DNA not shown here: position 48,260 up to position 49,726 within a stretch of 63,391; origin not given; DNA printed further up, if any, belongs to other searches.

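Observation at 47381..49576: Divergent EgtD-like methyltransferase-fold protein co-directional with an orphan betaine-type ABC ATPase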

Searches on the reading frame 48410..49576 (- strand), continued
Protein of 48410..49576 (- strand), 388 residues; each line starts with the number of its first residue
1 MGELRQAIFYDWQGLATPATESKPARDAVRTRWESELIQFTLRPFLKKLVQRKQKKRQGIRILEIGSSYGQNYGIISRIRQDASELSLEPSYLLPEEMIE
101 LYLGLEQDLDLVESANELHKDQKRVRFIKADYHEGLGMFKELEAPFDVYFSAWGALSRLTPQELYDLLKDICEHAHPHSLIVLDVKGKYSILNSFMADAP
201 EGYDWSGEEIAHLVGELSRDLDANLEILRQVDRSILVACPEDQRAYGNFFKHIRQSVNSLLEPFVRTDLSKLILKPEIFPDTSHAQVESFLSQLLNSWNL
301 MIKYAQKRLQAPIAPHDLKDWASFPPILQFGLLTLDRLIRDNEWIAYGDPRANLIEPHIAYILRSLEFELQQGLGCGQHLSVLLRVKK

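Call 26: find_related_loci(query=A2, collection=genome_contigs, flank=8000)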
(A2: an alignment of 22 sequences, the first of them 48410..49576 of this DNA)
Query A2 (388 aa) in genome_contigs; peptide patterns used: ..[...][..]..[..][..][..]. (x = any residue, [..] = any of these).
218 stretches matched a pattern; 216 encode a relative of the query (tblastn E <= 1e-3); the best 80 are kept; 80 distinct loci.
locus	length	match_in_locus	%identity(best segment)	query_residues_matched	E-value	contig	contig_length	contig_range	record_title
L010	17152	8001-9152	46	1-388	1e-104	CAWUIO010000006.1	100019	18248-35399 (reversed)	MAG: uncultured Microscillaceae bacterium isolate SRR17458634_maxbin2_7_1705322956 genome assembly, contig: ERZ21854010.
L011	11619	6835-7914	45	18-388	4e-102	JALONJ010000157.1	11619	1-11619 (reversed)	MAG: Microscillaceae bacterium isolate Prado074 scaffold_10352, whole genome shotgun sequence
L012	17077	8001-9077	46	23-387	5e-100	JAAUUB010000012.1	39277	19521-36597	MAG: Microscillaceae bacterium isolate SM2_1_3 NODE_175_length_39277_cov_2.934943, whole genome shotgun sequence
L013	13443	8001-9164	42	27-388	4e-98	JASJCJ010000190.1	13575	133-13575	MAG: Calothrix sp. MO_167.B12 MO_167.c_2915, whole genome shotgun sequence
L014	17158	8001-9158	43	27-386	4e-96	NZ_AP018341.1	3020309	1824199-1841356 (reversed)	Cyanobacterium endosymbiont of Rhopalodia gibberula isolate cyanobacterium endosymbiont of Rhopalodia gibberula isolate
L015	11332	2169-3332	42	27-388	7e-95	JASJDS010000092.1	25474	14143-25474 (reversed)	MAG: Calothrix sp. MO_192.B10 MO_192.c_399, whole genome shotgun sequence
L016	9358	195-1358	40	27-388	3e-94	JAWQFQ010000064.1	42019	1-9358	MAG: Scytonema sp. PMC 1070.18 PMC1070_176_length_42019_cov_74.157039, whole genome shotgun sequence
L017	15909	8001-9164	41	27-388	2e-92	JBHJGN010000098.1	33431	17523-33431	MAG: Cyanophyceae cyanobacterium isolate sb_S3C1218_1 S3Ck141_635340, whole genome shotgun sequence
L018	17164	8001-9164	41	27-388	1e-92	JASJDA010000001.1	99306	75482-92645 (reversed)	MAG: Prochloraceae cyanobacterium isolate MO_167.B51 MO_167.c_156, whole genome shotgun sequence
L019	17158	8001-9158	40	27-386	1e-92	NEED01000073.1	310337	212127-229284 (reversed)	Unicellular cyanobacterium SU2 NODE_5_length_310337_cov_98.4593_comp, whole genome shotgun sequence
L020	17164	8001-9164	41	27-388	5e-92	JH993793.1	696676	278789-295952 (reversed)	Leptolyngbya sp. PCC 7375 genomic scaffold Lepto7375DRAFT_LPA.1, whole genome shotgun sequence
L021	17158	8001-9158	41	27-386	2e-91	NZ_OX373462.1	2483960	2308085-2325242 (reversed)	Cyanobacterium sp. uoEpiScrs1 isolate 25016 chromosome 1, complete sequence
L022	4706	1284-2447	40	27-388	1e-91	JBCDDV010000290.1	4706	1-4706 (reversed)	MAG: Cyanobacteria bacterium P01_G01_bin.49 k141_581568_length_4706_cov_8.0000, whole genome shotgun sequence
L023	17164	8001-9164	40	27-388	6e-91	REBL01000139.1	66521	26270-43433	MAG: Nodularia sp. (in: Bacteria) isolate LCM1.Bin15 NODE_152_length_66521_cov_45.3557, whole genome shotgun sequence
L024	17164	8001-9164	40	27-388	8e-90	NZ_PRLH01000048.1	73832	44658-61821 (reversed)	Cyanothece sp. BG0011 unitig_13, whole genome shotgun sequence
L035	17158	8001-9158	39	27-388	2e-84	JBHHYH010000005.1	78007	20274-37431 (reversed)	MAG: Candidatus Scalinduaceae bacterium isolate Maj_2_bin.64 NODE_65_length_78007_cov_30.557292, whole genome shotgun se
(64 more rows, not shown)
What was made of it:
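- Tried and rejected: It succeeded with a 22-sequence alignment (call 26).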

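Call 27: predict_structure(alignment_id=A1)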
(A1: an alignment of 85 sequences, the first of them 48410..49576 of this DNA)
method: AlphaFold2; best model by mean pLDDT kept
length: 388 residues; sequences in the alignment: 85
mean_pLDDT: 91.6   pTM: 0.89
mean pLDDT of the five models: 91.6, 91.4, 91.4, 91.4, 91.0
residues with pLDDT >= 90: 329; 70-90: 21; 50-70: 15; < 50: 23
segments of 3 or more residues with pLDDT < 50: 1-23
pLDDT, mean of each block of 10 residues (from residue 1): 43 44 72 96 98 98 97 96 93 96 98 97 98 96 98 96 98 98 96 72 94 98 96 91 64 93 97 91 93 97 98 98 98 98 96 98 98 97 98
secondary structure, 60 per line:
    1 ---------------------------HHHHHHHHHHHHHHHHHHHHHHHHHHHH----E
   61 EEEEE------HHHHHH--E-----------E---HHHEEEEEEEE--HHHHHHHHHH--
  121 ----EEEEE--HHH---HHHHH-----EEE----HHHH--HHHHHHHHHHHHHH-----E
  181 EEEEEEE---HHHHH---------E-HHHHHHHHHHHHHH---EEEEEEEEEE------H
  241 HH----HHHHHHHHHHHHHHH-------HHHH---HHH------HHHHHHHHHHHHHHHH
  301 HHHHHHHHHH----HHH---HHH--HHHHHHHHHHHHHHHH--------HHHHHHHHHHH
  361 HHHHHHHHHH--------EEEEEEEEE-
elements in order: H28-55 E60-65 H72-77 E99-106 H109-118 E125-129 H138-142 E148-150 H155-158 H161-174 E180-187 H191-195 H207-220 E224-233 H247-261 H269-272 H285-310 H326-341 H350-370 E379-387
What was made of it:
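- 48410..49576 (-): Gene for the 388-aa methyltransferase-fold protein, a member of the divergent Microscillaceae clade of a two-domain class-I methyltransferase family. Model pLDDT 91.6 (call 27).
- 49004..49501 (-): N-terminal Rossmann-type methyltransferase domain (aa 26-191). Secondary structure in call 27.
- On Class-I (Rossmann-fold) SAM-dependent methyltransferases: AlphaFold model with pLDDT 91.6 (call 27).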

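Call 30: fold_search(model_id=the predicted structure, library=pdb)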
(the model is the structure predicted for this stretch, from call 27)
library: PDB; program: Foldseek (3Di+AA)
matches with E <= 10: 1691; with E <= 0.001: 912
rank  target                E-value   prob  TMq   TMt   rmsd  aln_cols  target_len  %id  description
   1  7qos_A                2.2e-08  1.00  0.34  0.37  10.0       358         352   14  Cyclopropane fatty acid synthase from Aquifex aeolicous with bound ligands (released 2022-02-02)
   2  7qos_B                2.5e-08  1.00  0.33  0.36  10.4       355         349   13  Cyclopropane fatty acid synthase from Aquifex aeolicous with bound ligands (released 2022-02-02)
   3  4htf_B                3.7e-08  1.00  0.38  0.57   9.5       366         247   11  Crystal structure of S-adenosylmethionine-dependent methyltransferase from Escherichia coli in complex with S-adenosyl (released 2012-11-21)
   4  8joz_A                4.9e-08  1.00  0.40  0.57  10.0       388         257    9  Crystal structure of CmoM from E. coli complexed with sinefungin and cellularly expressed tRNA Ser (released 2023-08-30)
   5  8x8j_A                4.9e-08  1.00  0.34  0.53   9.0       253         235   12  The structure of AbBioc in complex with inhibitor sinefungin (released 2024-11-13)
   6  3d2l_A                6.1e-08  1.00  0.33  0.52   7.9       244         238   15  Crystal structure of SAM-dependent methyltransferase (ZP_00538691.1) from EXIGUOBACTERIUM SP. 255-15 at 1.90 A resolut (released 2008-05-20)
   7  6uak                  6.9e-08  1.00  0.31  0.38  15.0       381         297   11  LahSb - C-terminal methyltransferase involved in RiPP biosynthesis (released 2019-12-04)
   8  4htf_A                7.3e-08  1.00  0.38  0.57  10.1       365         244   10  Crystal structure of S-adenosylmethionine-dependent methyltransferase from Escherichia coli in complex with S-adenosyl (released 2012-11-21)
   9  3gu3_A                9.6e-08  1.00  0.33  0.44  16.7       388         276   11  Crystal Structure of the methyltransferase BC_2162 in complex with S-Adenosyl-L-Homocysteine from Bacillus cereus, Nor (released 2009-04-07)
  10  9sm3_B                1.3e-07  1.00  0.35  0.48  11.7       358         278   11  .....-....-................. from Pseudomonas chlororaphis in complex with SAH (released 2025-12-31)
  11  5gm1_C                1.5e-07  1.00  0.36  0.48  11.9       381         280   11  Crystal structure of methyltransferase TleD complexed with SAH (released 2016-09-28)
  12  4mwz_A                1.6e-07  1.00  0.34  0.50  12.2       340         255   11  Crystal structure of N-methyl transferase from Plasmodium vivax complexed with S-adenosyl methionine, phosphate and am (released 2014-10-01)
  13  1xxl_A                1.7e-07  1.00  0.33  0.52   3.2       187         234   12  The crystal structure of YcgJ protein from Bacillus subitilis at 2.1 A resolution (released 2004-11-23)
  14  1wxw_B                1.7e-07  1.00  0.33  0.33   5.4       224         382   10  Crystal structure of Tt1595, a putative SAM-dependent methyltransferase from Thermus thermophillus HB8 (released 2005-08-02)
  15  9sm3_D                1.8e-07  1.00  0.38  0.49  12.8       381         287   12  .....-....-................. from Pseudomonas chlororaphis in complex with SAH (released 2025-12-31)
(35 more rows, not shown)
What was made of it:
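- On Class-I (Rossmann-fold) SAM-dependent methyltransferases: Foldseek E about 1e-8 (call 30).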

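Call 52: find_encoding_contigs(protein=P0001, flank=10000, max_places=3)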
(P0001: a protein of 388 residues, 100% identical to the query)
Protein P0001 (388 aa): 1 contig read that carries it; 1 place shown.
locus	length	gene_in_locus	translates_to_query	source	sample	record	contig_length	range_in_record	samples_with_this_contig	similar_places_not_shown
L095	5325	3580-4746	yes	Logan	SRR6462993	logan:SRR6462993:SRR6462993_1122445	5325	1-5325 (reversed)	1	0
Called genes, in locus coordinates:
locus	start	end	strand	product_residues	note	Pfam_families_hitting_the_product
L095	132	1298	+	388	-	PF00899:ThiF, PF00581:Rhodanese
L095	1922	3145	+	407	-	PF13439:Glyco_transf_4, PF13579:Glyco_trans_4_4, PF20706:GT4-conflict, PF00534:Glycos_transf_1, PF13692:Glyco_trans_1_4, PF26337:Gtf3_C (weak)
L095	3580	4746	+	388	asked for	-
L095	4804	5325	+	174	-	?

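Call 59: find_homologous_proteins(query=L035:10250-11827:+, max_evalue=1e-20)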
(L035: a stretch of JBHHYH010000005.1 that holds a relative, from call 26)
Query L035:10250-11827:+ (525 aa): 7999 proteins with E <= 1e-20 among 8000 candidates; the best 120 are listed.
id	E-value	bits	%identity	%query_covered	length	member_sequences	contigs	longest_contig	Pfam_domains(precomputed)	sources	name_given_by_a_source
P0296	0.0e+0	1030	89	99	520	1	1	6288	PF04069.18,PF00528.28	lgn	-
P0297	0.0e+0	1018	88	99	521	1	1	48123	PF04069.18,PF00528.28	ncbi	ncbi:MAG: ABC transporter permease/substrate-binding protein [Candidatus Scalinduaceae bacterium]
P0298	6.4e-292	987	86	99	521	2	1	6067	PF04069.18,PF00528.28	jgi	-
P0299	9.6e-291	983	86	99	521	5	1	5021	PF04069.18,PF00528.28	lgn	-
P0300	6.3e-282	954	82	99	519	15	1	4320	PF04069.18,PF00528.28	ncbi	-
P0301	2.6e-266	902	77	98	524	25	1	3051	PF04069.18,PF00528.28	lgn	-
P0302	1.3e-259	880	76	98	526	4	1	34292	PF04069.18,PF00528.28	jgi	jgi:osmoprotectant transport system permease protein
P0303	2.1e-252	856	54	98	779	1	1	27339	PF04069.18,PF00528.28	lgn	-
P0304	3.6e-244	829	72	98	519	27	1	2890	PF04069.18,PF00528.28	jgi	-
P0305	1.1e-243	828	75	70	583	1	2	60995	PF04069.18,PF00528.28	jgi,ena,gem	-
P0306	4.7e-243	825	71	75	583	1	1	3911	PF04069.18,PF00528.28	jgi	jgi:osmoprotectant transport system permease protein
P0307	6.3e-243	825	51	97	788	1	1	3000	PF04069.18,PF00528.28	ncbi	-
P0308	1.0e-242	824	71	99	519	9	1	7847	PF04069.18,PF00528.28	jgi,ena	-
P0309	1.1e-242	824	52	98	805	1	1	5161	PF04069.18,PF00528.28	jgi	jgi:osmoprotectant transport system permease protein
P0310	2.8e-242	823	70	99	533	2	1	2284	PF04069.18,PF00528.28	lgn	-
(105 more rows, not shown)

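Call 67: search_protein_families(library=ncbifam, proteins=[L035:6414-7895:+, L035:7914-9161:+, L035:10250-11827:+, L007:4155-5657:+], max_evalue=0.00001)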
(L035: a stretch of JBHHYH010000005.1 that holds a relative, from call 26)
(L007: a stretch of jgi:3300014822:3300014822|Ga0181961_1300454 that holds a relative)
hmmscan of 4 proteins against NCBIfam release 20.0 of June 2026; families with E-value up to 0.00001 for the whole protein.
L035:6414-7895:+ (493 aa): 11 families
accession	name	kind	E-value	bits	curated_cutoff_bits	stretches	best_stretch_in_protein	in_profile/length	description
NF006949.0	PRK09431.1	equivalog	2.2e-186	620.6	499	1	1-485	1-515/554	asparagine synthase B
TIGR01536.1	asn_synth_AEB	equivalog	3.1e-134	448.8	267.1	2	2-346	1-386/517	asparagine synthase (glutamine-hydrolyzing)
TIGR03108.1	eps_aminotran_1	hypoth_equivalog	2.1e-85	287.7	816.9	3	1-159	1-169/628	XrtA/PEP-CTERM system amidotransferase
TIGR03104.1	trio_amidotrans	equivalog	4.1e-82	276.3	570.1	3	1-160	1-169/589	N-acetylglutaminylglutamine amidotransferase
NF033535.1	lass_lactam_cya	exception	1.1e-48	166.3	525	3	1-160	1-169/668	lasso peptide isopeptide bond-forming cyclase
TIGR01134.1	purF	equivalog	7.2e-17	61.9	350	1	44-177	69-220/432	amidophosphoribosyltransferase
NF033561.1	macrolact_Ik_Al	subfamily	3.2e-12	45.8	300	1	193-279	188-279/561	albusnodin/ikarugamycin family macrolactam cyclase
NF001484.0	PRK00331.1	subfamily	6.4e-12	44.6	381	1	57-171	86-213/601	isomerizing glutamine--fructose-6-phosphate transaminase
TIGR01135.1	glmS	equivalog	2.8e-11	42.6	418.05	1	59-183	87-224/607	glutamine--fructose-6-phosphate transaminase (isomerizing)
TIGR00552.1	nadE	equivalog_domain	3.1e-07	29.9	63.65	1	195-332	3-145/251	NAD(+) synthase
NF002048.0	PRK00876.1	subfamily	8.8e-06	24.7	313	0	187-306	9-124/330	NAD(+) synthase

L035:7914-9161:+ (415 aa): 0 families

L035:10250-11827:+ (525 aa): 11 families
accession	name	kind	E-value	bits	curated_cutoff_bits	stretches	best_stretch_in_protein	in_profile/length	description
NF049931.1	GlyBetbindOsmF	equivalog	2.8e-36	125.1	400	2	385-521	3-134/283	glycine betaine ABC transporter substrate-binding protein OsmF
NF008196.0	PRK10952.1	equivalog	2.9e-32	111.9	439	1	21-201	145-325/356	glycine betaine/L-proline ABC transporter permease ProW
TIGR03416.1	ABC_choXWV_perm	equivalog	2.4e-26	92.8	363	1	10-198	76-264/267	choline ABC transporter permease subunit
NF040733.1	ABC_perm_U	equivalog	4.5e-18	65.7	295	1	29-208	61-245/251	ABC transporter permease subunit SaoP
NF007545.0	PRK10160.1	equivalog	8.8e-14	51.6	342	1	27-207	85-266/275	taurine ABC transporter permease TauC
TIGR01183.1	ntrB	equivalog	7.8e-12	45.3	209.05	1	29-202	26-200/202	nitrate ABC transporter permease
TIGR01097.1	PhnE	equivalog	2e-11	43.8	216.7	1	11-207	50-250/252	phosphonate ABC transporter, permease protein PhnE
NF008049.0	PRK10782.1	subfamily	2.7e-10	40.3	212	1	20-183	11-192/217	methionine ABC transporter permease MetI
NF008470.0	PRK11365.1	equivalog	1.7e-09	37.5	347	1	29-198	69-239/263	aliphatic sulfonate ABC transporter permease SsuC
NF007047.0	PRK09500.1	equivalog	5.6e-08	32.7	326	1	15-148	53-192/257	spermidine/putrescine ABC transporter permease PotC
TIGR00974.1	3a0107s02c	equivalog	2.5e-06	26.8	193.45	1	18-145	52-190/272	phosphate ABC transporter permease PstA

L007:4155-5657:+ (500 aa): 9 families
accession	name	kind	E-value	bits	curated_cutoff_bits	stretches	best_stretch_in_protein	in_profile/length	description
NF006949.0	PRK09431.1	equivalog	3.2e-182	606.9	499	1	1-486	1-510/554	asparagine synthase B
TIGR01536.1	asn_synth_AEB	equivalog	1.6e-136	456.3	267.1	2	2-349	1-384/517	asparagine synthase (glutamine-hydrolyzing)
TIGR03108.1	eps_aminotran_1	hypoth_equivalog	1.1e-91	308.4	816.9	3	1-170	1-177/628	XrtA/PEP-CTERM system amidotransferase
TIGR03104.1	trio_amidotrans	equivalog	8.6e-85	285.1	570.1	3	1-160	1-166/589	N-acetylglutaminylglutamine amidotransferase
NF033535.1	lass_lactam_cya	exception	4e-49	167.8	525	3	1-160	1-166/668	lasso peptide isopeptide bond-forming cyclase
TIGR01134.1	purF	equivalog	4.5e-22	79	350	1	44-180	69-221/432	amidophosphoribosyltransferase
NF033561.1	macrolact_Ik_Al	subfamily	4.5e-14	52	300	1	165-334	157-332/561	albusnodin/ikarugamycin family macrolactam cyclase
NF001484.0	PRK00331.1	subfamily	4e-12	45.3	381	1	59-168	87-207/601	isomerizing glutamine--fructose-6-phosphate transaminase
TIGR01135.1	glmS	equivalog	2.2e-09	36.4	418.05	1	63-174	90-212/607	glutamine--fructose-6-phosphate transaminase (isomerizing)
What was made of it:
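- The AsnB neighbour scores 620 bits against a cut-off of 499 for NF006949 (call 67).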

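Call 73: search_protein_families(library=padloc, proteins=[window:48410-49576:-], max_evalue=0.01)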
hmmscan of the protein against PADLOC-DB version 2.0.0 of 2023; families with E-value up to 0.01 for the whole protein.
window:48410-49576:- (388 aa): 0 families

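Call 76: find_related_loci(query=A4, collection=metagenome_contigs, flank=6000)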
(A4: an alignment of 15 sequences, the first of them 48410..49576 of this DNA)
Query A4 (388 aa) in metagenome_contigs; peptide patterns used: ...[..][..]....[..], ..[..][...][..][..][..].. (x = any residue, [..] = any of these).
131 stretches matched a pattern; 6 encode a relative of the query (tblastn E <= 1e-3); 6 distinct loci.
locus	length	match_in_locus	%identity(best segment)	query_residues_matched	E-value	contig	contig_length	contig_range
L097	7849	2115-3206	43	1-388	2e-96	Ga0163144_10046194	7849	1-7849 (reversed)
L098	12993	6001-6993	36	19-388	9e-71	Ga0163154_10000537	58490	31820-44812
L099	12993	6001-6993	36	19-388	1e-70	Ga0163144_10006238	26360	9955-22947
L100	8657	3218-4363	31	27-380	1e-54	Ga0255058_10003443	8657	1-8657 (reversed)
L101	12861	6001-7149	29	27-388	6e-48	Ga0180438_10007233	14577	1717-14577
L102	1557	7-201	40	324-388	3e-11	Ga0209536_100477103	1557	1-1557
